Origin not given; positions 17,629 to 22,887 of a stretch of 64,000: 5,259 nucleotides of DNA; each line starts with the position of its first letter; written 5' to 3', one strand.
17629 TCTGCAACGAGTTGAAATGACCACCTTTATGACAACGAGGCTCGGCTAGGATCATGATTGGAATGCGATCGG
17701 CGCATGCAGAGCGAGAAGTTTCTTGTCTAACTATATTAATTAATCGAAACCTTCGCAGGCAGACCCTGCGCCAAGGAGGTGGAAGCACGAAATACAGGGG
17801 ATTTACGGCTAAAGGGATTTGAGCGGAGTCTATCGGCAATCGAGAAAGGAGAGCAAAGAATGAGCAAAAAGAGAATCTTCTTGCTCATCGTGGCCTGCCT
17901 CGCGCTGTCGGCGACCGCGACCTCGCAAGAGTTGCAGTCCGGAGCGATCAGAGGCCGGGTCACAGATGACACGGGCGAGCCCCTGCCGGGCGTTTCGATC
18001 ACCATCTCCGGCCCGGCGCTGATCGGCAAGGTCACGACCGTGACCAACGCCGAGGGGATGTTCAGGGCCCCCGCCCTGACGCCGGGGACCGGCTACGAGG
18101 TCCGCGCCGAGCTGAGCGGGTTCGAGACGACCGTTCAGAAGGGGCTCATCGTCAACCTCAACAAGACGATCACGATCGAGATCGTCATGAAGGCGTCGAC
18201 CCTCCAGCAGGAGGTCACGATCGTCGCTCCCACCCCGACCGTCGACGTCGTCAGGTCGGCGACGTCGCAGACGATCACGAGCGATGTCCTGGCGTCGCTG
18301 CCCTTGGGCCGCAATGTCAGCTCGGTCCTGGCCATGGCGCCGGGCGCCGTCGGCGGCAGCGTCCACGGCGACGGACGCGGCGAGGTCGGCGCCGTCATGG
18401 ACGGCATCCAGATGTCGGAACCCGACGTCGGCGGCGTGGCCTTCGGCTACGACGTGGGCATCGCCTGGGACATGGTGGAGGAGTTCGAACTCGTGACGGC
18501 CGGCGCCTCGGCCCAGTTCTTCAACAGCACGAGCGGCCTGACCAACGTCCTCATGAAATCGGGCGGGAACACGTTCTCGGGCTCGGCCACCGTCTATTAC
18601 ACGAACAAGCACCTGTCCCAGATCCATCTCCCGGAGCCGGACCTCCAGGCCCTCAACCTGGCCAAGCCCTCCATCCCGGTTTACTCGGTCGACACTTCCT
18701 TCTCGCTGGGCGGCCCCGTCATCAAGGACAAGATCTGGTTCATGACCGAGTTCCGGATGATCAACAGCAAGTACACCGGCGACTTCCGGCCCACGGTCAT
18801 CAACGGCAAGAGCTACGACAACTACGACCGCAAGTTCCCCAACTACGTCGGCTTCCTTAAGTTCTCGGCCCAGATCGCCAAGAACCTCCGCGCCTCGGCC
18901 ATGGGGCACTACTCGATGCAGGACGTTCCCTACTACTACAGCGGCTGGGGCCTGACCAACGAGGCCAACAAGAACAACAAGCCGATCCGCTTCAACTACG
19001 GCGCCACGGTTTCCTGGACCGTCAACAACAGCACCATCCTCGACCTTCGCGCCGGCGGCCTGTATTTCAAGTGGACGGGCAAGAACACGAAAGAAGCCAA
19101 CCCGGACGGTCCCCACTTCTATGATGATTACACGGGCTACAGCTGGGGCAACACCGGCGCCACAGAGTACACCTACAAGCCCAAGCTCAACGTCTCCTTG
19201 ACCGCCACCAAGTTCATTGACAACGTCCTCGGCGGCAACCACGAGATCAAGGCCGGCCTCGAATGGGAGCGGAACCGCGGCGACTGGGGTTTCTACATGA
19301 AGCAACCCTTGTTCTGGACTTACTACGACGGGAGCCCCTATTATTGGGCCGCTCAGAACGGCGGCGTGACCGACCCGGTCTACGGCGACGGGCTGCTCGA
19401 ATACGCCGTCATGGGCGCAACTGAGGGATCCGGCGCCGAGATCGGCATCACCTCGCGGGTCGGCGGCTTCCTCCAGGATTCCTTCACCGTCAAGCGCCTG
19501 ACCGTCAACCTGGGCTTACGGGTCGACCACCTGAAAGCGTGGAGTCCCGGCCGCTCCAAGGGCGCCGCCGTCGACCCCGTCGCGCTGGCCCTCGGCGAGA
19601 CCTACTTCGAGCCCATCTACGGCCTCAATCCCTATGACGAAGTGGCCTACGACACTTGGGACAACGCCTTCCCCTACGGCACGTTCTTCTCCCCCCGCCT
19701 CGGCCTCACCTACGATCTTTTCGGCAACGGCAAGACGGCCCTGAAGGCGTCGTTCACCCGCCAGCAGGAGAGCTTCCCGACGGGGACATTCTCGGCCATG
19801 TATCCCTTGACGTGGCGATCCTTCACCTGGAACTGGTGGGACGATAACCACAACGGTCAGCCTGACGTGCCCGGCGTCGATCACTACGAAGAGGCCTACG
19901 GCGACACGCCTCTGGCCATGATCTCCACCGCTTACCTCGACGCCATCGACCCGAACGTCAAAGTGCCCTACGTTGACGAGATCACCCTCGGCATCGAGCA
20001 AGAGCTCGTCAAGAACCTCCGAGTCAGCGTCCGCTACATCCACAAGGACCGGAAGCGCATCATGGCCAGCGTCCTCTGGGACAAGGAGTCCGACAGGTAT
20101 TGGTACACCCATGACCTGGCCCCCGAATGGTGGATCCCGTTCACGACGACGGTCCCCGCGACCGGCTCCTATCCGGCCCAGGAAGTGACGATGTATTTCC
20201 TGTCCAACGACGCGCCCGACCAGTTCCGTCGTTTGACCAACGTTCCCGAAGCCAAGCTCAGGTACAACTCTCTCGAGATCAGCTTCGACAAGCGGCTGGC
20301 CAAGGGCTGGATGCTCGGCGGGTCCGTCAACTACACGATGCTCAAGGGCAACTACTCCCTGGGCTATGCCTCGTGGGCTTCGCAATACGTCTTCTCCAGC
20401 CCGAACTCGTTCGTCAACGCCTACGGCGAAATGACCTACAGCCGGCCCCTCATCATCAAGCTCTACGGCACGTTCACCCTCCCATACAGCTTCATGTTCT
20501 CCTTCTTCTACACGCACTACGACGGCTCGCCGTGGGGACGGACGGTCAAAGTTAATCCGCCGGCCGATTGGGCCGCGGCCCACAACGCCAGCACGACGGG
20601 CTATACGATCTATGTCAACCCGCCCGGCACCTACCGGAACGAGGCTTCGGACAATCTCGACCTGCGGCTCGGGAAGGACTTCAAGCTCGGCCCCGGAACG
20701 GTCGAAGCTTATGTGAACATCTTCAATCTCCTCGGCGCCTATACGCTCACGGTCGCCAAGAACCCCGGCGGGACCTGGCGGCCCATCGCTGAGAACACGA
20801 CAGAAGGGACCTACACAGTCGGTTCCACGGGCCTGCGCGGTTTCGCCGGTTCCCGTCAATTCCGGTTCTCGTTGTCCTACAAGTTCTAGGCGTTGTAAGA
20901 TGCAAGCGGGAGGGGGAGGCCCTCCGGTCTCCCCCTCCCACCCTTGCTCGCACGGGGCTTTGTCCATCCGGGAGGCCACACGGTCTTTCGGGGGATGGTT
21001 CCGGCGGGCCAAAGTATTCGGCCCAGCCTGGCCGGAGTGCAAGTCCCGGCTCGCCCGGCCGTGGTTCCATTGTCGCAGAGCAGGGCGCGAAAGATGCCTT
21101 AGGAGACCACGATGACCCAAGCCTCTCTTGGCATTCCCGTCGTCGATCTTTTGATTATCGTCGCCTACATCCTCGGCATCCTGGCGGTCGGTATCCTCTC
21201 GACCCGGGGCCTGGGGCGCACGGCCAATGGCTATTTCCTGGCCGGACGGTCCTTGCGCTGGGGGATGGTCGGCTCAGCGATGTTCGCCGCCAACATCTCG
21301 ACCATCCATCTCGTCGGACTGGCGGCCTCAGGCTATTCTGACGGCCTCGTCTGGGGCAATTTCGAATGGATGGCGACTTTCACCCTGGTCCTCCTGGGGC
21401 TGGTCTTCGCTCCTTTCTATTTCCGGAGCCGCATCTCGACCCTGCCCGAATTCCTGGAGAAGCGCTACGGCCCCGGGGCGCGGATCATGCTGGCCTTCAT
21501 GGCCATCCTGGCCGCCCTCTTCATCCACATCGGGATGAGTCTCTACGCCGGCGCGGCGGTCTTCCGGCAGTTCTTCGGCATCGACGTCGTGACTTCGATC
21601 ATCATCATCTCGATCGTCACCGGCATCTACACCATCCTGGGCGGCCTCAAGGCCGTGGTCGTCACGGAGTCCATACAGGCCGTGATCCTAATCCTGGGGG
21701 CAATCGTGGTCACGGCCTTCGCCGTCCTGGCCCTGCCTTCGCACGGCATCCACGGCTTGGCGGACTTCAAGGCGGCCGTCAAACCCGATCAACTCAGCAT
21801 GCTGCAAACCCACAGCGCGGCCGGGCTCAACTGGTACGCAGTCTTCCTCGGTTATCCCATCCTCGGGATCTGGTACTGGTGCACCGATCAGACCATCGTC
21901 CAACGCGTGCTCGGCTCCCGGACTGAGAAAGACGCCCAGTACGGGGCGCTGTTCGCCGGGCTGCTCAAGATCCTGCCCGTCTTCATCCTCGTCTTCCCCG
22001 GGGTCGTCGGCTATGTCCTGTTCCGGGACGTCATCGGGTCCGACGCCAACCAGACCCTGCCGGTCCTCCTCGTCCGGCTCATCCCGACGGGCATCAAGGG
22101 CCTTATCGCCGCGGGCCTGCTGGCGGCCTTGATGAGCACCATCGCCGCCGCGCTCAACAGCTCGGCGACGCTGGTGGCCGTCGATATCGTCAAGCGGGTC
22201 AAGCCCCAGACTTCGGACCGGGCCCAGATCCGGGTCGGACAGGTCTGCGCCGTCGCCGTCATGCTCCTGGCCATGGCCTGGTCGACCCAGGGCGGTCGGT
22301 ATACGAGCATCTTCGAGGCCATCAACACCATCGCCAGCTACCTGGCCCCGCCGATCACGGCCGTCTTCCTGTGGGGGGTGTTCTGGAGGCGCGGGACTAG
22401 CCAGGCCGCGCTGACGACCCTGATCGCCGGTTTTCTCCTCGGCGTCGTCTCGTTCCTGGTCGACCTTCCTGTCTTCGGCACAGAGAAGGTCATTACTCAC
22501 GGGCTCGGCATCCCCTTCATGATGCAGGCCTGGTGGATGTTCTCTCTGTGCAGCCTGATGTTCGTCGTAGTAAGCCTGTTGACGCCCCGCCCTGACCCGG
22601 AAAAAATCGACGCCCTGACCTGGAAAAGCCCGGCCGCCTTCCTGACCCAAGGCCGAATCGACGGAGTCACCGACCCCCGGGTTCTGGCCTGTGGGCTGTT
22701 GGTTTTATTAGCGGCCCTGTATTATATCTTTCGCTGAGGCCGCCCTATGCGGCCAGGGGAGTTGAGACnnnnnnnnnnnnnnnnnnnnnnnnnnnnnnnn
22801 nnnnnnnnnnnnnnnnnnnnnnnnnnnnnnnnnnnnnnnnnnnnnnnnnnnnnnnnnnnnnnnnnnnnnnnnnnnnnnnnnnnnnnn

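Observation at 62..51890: Sulfated fucose-containing glycan utilisation locus organised without SusC/SusD, in an Acidobacteria-like high-GC genome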

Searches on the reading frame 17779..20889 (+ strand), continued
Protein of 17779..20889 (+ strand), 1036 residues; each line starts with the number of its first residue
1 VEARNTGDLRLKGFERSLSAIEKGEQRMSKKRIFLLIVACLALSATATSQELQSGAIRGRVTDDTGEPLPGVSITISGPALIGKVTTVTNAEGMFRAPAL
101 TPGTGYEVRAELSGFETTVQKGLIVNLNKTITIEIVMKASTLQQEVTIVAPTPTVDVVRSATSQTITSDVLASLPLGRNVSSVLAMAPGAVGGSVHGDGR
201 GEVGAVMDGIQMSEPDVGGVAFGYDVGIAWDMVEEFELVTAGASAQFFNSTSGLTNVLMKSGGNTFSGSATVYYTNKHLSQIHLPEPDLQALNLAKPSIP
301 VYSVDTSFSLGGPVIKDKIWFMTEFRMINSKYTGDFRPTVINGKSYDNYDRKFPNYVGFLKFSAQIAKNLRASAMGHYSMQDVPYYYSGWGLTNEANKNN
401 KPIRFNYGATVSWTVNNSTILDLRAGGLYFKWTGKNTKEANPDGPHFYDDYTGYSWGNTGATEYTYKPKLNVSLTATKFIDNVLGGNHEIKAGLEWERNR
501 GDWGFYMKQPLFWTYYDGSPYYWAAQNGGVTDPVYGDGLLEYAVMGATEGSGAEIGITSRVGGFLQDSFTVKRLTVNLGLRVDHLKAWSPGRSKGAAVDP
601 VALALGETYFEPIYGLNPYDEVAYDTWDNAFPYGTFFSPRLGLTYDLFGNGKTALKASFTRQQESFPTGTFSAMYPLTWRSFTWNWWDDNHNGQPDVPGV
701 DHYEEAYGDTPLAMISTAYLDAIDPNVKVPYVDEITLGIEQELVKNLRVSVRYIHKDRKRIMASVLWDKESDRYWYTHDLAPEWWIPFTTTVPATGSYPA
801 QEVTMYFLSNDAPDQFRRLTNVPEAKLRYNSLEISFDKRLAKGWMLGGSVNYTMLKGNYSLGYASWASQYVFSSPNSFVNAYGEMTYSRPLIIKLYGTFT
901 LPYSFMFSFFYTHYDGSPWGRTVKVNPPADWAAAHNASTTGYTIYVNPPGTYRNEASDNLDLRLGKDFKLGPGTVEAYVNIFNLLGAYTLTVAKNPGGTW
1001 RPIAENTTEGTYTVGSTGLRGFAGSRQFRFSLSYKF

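Call 98: find_encoding_contigs(protein=P0295, flank=10000, max_places=1)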
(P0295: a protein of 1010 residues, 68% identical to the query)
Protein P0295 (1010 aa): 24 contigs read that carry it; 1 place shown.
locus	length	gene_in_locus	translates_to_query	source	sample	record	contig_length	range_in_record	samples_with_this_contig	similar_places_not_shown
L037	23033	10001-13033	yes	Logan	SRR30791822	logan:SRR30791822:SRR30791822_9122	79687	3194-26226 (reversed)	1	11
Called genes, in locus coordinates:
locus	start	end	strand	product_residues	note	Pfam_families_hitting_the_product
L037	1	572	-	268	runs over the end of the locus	PF00902:TatC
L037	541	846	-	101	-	PF02416:TatA_B_E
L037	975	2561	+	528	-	PF22694:CtpB_N-like (weak), PF00595:PDZ, PF13180:PDZ_2, PF17820:PDZ_6, PF03572:Peptidase_S41, PF28547:CHD_PDZ-protease (faint)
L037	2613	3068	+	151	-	PF02502:LacAB_rpiB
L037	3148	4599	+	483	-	PF00464:SHMT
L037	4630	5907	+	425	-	PF02844:GARS_N, PF01071:GARS_A, PF08443:RimK (weak), PF02843:GARS_C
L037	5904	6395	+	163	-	PF00731:AIRC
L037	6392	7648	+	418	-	PF00919:UPF0004, PF04055:Radical_SAM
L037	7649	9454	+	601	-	PF02518:HATPase_c (weak), PF13589:HATPase_c_3, PF01119:DNA_mis_repair, PF08676:MutL_C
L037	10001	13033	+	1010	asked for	PF13620:CarboxypepD_reg, PF13715:CarbopepD_reg_2 (weak), PF25183:OMP_b-brl_4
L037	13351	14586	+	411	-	PF01047:MarR (faint), PF12802:MarR_2 (weak), PF13412:HTH_24, PF00480:ROK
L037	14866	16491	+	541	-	PF00474:SSF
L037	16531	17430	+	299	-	PF00294:PfkB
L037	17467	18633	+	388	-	PF00465:Fe-ADH, PF13685:Fe-ADH_2, PF25137:ADH_Fe_C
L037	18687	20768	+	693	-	PF13385:Laminin_G_3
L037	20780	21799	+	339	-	PF08240:ADH_N, PF16912:Glu_dehyd_C, PF01262:AlaDh_PNT_C (weak), PF00107:ADH_zinc_N, PF13602:ADH_zinc_N_2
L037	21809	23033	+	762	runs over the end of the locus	PF26550:Tricorn_2nd (faint), PF00930:DPPIV_N, PF26549:Tricorn_N (faint), PF20434:BD-FAE (faint), PF00326:Peptidase_S9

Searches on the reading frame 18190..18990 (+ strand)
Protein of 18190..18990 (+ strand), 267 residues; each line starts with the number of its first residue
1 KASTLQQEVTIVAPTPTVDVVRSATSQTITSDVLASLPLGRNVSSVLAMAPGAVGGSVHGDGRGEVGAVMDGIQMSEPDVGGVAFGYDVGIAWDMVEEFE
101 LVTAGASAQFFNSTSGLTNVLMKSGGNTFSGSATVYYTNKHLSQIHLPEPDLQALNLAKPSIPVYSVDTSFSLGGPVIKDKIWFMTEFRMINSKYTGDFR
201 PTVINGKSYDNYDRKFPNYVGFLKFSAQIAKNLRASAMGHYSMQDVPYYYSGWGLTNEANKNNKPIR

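Call 62: search_protein_families(library=pfam, proteins=[window:18190-18990:+], max_evalue=1)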
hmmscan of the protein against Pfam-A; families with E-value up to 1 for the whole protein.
window:18190-18990:+ (267 aa): 2 families
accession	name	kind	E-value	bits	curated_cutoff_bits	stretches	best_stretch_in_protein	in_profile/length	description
PF25183.1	OMP_b-brl_4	-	7.6e-05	21.7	30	1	122-193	2-67/838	Outer membrane beta barrel domain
PF07715.20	Plug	-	0.09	13.7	23.9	1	26-110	9-99/107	TonB-dependent Receptor Plug Domain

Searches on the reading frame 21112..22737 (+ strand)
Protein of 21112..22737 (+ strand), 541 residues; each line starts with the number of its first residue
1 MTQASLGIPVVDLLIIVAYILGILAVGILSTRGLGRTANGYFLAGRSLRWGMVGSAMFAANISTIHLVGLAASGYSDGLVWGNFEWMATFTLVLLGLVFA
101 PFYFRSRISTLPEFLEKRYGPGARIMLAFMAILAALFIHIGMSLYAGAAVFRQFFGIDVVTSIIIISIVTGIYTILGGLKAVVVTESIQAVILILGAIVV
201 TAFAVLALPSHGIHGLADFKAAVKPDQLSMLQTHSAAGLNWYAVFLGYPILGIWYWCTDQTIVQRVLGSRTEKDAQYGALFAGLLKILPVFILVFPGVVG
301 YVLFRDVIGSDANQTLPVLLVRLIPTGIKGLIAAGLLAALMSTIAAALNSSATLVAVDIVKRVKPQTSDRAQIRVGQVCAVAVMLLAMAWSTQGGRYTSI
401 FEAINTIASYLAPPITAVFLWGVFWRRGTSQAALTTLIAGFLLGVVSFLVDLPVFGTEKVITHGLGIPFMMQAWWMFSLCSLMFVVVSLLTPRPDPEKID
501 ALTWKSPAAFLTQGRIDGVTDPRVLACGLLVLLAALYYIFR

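Call 5: search_protein_families(library=pfam, proteins=[window:21112-22737:+])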
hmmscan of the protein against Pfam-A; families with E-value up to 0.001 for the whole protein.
window:21112-22737:+ (541 aa): 1 family
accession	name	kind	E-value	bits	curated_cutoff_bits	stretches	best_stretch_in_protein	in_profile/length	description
PF00474.23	SSF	-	1.8e-70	238.3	22.8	1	41-440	1-406/406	Sodium:solute symporter family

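Call 16: search_protein_families(library=ncbifam, proteins=[window:21112-22737:+], max_evalue=0.001)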
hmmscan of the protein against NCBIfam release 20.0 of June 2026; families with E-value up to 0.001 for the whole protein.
window:21112-22737:+ (541 aa): 6 families
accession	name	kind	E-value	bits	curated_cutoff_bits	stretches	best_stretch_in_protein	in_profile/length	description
TIGR00813.1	sss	superfamily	7.4e-94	315.1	184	1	41-440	1-411/411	sodium/solute symporter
NF007790.0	PRK10484.1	equivalog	1.5e-87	294.7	401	1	13-495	6-487/527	solute:sodium symporter family transporter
TIGR02121.1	Na_Pro_sym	equivalog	1.4e-28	99.9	515.5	1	14-447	5-437/488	sodium/proline symporter PutP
TIGR03648.1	Na_symport_lg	subfamily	7.9e-26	90.6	320.75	2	15-208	4-194/547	VC_2705 family sodium/solute symporter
TIGR02119.1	panF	equivalog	4e-25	88.8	328.05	1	14-462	5-452/471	sodium/pantothenate symporter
NF011948.0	PRK15419.1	equivalog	1.1e-14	54.3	955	1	13-446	8-443/502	sodium/proline symporter PutP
